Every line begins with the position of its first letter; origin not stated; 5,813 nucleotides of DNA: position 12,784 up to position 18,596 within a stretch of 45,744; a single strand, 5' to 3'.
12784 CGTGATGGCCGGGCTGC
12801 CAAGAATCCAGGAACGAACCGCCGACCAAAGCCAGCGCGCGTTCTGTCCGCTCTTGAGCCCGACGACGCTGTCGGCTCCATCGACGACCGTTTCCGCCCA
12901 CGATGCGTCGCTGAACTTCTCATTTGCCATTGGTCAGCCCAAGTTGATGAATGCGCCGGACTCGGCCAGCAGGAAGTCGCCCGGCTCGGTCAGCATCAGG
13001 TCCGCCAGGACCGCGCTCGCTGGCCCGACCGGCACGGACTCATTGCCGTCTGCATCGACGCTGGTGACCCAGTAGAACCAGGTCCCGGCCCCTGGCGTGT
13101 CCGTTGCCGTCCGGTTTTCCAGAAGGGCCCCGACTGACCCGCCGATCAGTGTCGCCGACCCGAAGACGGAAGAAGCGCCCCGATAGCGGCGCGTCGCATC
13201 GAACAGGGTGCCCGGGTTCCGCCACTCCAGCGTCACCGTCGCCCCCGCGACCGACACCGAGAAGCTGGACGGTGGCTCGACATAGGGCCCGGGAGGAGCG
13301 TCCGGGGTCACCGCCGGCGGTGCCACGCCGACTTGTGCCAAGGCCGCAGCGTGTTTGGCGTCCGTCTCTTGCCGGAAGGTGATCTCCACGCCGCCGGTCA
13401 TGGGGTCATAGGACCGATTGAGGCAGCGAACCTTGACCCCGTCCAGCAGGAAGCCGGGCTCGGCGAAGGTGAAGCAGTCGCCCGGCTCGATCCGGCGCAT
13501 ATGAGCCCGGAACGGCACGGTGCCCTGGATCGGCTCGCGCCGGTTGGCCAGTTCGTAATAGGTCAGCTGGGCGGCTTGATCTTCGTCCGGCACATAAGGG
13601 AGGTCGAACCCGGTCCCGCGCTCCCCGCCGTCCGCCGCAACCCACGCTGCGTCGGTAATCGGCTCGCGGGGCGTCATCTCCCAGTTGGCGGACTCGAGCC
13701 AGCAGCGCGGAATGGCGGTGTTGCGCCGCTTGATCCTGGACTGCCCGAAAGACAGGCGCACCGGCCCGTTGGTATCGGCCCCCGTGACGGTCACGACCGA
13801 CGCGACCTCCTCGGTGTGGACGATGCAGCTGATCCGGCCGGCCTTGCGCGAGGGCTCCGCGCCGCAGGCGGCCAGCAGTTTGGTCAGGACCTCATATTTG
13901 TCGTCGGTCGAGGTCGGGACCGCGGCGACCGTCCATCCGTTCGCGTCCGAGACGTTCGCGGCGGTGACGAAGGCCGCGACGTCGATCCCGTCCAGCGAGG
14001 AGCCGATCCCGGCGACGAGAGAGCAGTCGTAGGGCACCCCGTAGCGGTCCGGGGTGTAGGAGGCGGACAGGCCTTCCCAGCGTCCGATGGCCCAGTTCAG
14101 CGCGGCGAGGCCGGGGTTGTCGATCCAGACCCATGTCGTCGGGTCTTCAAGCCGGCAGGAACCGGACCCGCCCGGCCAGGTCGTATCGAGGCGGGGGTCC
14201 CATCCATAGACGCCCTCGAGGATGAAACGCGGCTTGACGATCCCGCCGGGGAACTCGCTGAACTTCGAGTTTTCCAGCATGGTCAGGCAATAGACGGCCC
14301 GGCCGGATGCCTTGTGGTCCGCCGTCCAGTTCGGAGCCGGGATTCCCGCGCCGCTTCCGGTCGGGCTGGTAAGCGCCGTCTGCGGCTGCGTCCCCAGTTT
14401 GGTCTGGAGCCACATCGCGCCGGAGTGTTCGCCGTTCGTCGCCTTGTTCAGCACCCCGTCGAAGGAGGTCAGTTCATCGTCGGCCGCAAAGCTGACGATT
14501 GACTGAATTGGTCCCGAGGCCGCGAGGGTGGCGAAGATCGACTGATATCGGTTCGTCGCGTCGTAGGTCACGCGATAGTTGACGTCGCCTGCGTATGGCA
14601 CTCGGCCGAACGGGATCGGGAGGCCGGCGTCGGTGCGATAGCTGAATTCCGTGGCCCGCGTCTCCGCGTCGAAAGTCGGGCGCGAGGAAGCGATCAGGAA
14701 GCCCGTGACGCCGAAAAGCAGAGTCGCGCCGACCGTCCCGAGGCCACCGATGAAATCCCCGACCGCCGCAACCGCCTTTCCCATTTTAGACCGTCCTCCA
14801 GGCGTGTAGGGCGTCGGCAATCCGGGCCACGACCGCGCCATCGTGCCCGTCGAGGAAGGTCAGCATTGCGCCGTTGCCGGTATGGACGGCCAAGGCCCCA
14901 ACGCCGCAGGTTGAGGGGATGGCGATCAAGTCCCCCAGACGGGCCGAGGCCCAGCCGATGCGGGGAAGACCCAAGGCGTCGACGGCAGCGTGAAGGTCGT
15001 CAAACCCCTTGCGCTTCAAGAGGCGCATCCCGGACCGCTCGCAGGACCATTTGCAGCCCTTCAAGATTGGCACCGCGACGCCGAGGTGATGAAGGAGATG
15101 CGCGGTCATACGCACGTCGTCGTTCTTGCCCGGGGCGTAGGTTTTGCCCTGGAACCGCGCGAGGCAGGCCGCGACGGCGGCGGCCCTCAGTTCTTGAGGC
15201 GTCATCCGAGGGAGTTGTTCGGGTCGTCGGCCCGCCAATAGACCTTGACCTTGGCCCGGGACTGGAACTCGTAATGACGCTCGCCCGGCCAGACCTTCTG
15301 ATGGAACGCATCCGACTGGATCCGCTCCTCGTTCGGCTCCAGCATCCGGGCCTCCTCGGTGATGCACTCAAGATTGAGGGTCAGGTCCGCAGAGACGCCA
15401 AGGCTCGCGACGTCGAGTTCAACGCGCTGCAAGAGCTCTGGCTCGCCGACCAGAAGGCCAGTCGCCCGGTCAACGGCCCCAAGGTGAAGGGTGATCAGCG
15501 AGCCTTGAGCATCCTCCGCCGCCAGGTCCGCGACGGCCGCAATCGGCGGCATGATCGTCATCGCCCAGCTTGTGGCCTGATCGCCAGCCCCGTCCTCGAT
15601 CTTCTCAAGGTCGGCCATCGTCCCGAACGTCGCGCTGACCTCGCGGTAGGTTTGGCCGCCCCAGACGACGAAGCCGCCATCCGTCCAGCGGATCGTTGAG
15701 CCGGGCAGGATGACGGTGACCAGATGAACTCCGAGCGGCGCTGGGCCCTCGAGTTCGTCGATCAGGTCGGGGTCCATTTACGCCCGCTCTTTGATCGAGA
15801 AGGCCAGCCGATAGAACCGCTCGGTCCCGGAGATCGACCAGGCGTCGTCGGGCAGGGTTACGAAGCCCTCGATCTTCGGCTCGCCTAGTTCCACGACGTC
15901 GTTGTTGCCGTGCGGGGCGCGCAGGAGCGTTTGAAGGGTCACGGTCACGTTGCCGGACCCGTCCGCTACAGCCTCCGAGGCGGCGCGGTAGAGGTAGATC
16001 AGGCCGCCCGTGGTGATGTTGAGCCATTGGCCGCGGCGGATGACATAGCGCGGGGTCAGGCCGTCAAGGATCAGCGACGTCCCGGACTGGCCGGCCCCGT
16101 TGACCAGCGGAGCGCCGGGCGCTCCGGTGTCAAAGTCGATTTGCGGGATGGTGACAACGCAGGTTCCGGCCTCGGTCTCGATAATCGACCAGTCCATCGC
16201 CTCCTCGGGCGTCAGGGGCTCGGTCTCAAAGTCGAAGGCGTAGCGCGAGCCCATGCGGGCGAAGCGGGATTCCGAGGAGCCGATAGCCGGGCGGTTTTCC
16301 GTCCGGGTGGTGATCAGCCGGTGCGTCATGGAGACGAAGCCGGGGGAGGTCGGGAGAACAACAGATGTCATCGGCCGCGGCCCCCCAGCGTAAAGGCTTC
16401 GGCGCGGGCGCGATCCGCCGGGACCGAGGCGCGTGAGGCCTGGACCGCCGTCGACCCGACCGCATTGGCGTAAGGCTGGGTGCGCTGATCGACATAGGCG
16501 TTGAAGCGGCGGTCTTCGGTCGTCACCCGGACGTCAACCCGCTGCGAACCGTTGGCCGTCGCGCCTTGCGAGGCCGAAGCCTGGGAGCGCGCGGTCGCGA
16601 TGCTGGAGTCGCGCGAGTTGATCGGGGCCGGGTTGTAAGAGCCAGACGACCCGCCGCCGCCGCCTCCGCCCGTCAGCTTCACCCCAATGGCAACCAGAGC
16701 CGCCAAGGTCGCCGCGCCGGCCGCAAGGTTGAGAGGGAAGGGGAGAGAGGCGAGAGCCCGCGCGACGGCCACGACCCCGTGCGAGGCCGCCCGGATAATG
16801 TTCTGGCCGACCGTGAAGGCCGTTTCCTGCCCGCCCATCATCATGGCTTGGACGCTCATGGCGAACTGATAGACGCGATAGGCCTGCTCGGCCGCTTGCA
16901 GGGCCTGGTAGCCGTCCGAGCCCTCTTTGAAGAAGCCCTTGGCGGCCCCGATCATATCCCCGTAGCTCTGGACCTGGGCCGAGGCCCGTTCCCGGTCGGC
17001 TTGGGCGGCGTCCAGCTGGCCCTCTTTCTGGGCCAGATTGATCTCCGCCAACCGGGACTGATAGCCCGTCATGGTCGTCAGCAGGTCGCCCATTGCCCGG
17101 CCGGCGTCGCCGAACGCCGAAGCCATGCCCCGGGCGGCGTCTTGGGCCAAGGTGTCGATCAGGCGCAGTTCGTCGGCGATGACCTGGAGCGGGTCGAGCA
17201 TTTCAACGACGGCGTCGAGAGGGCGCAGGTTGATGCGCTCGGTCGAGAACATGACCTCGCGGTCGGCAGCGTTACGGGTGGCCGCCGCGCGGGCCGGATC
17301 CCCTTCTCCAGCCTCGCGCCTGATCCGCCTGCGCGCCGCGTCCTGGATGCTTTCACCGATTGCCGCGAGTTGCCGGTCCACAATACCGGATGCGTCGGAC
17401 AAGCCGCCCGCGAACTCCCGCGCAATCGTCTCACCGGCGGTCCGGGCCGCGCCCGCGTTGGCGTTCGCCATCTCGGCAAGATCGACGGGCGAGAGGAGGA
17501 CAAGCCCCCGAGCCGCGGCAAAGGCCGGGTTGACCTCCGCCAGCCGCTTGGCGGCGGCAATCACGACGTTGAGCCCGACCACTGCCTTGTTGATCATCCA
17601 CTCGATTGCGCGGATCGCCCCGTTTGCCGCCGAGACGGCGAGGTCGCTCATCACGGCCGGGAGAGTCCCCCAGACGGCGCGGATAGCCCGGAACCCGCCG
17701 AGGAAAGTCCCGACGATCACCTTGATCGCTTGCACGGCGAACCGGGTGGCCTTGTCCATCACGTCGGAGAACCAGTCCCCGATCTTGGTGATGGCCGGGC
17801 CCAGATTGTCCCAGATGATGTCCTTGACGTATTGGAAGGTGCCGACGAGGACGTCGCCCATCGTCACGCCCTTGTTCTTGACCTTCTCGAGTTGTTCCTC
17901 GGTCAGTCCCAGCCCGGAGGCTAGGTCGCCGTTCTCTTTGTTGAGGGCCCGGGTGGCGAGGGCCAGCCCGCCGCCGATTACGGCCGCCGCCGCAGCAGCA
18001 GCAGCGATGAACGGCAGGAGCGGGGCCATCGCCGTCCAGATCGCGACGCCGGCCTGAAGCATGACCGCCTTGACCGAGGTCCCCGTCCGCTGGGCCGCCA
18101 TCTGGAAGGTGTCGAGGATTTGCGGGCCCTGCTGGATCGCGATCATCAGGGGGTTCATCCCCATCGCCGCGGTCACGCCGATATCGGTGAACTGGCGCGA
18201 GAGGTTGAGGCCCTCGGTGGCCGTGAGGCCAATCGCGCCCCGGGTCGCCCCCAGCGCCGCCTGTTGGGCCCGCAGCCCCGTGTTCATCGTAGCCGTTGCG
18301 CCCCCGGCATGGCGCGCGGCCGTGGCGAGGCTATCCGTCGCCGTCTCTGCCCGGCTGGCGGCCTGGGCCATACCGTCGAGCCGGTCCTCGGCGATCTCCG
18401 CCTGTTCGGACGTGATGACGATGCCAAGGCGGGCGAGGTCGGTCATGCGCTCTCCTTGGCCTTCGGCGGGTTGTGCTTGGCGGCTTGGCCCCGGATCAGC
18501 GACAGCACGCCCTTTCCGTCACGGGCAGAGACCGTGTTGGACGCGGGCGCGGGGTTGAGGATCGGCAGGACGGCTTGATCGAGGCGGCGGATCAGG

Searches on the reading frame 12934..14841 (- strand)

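Call 59: search_protein_families(library=phrogs, proteins=[window:12934-14841:-], max_evalue=0.001)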
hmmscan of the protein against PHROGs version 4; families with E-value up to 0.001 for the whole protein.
window:12934-14841:- (635 aa): 2 families
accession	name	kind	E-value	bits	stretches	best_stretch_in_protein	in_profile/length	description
phrog_5616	-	tail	3.4e-57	195.4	1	24-529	18-530/873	tail fiber protein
phrog_31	-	tail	7.5e-15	54.8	1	277-461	547-742/1565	central tail fiber J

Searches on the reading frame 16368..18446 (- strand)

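Call 59: search_protein_families(library=phrogs, proteins=[window:16368-18446:-], max_evalue=0.001)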
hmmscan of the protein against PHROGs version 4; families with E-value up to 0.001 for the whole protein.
window:16368-18446:- (692 aa): 8 families
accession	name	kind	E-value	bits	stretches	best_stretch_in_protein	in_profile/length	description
phrog_3336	-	tail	5.8e-15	55.9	1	124-531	297-735/1051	tail length tape measure protein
phrog_8892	-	tail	2.5e-12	47.2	1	1-121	1-130/752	tail length tape measure protein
phrog_27166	-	tail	4.1e-10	39.6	1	241-349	363-474/751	tail length tape measure protein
phrog_19914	-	tail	2e-07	30.6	1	25-117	105-200/946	tail length tape measure protein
phrog_20862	-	unknown function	4e-07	29.6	1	37-342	151-441/698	-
phrog_25241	-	tail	4.7e-07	29.7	1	29-499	54-514/810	tail length tape measure protein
phrog_1535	-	tail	7.5e-05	22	1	189-369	945-1066/1152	tail length tape measure protein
phrog_24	-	tail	0.00015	21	1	37-185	221-352/1151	tail length tape measure protein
